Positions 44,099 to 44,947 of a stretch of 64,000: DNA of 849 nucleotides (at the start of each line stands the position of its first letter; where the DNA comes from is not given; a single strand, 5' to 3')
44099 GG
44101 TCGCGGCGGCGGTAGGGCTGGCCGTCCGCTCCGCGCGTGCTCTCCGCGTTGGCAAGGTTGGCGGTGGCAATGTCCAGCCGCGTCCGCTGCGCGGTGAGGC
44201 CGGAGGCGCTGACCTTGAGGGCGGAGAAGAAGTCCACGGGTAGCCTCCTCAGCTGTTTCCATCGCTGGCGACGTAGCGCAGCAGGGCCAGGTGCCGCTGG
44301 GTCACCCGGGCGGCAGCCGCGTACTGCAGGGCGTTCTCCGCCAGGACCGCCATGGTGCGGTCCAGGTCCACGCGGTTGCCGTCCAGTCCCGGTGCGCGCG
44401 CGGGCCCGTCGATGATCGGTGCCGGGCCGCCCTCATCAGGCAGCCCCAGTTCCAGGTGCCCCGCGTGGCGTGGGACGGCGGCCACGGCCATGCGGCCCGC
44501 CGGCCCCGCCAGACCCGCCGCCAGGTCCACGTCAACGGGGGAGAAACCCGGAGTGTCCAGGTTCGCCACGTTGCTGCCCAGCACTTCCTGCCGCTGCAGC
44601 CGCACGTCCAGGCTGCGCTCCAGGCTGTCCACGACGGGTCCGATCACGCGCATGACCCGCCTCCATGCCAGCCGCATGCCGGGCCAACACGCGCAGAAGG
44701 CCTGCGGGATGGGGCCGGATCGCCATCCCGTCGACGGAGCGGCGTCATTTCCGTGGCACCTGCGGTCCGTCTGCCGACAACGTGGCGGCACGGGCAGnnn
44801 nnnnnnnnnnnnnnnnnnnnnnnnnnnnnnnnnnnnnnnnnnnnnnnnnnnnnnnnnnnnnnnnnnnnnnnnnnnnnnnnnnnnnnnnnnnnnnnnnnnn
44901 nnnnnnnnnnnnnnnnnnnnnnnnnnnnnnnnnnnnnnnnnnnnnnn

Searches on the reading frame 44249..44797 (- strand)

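Call 15: search_protein_families(library=pfam, proteins=[window:44249-44797:-], max_evalue=0.001)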
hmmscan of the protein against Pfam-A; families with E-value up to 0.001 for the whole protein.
window:44249-44797:- (182 aa): 1 family
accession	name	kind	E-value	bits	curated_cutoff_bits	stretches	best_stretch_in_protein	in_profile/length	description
PF00460.25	Flg_bb_rod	-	3.5e-06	27.3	20.7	1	67-85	12-30/31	Flagella basal body rod protein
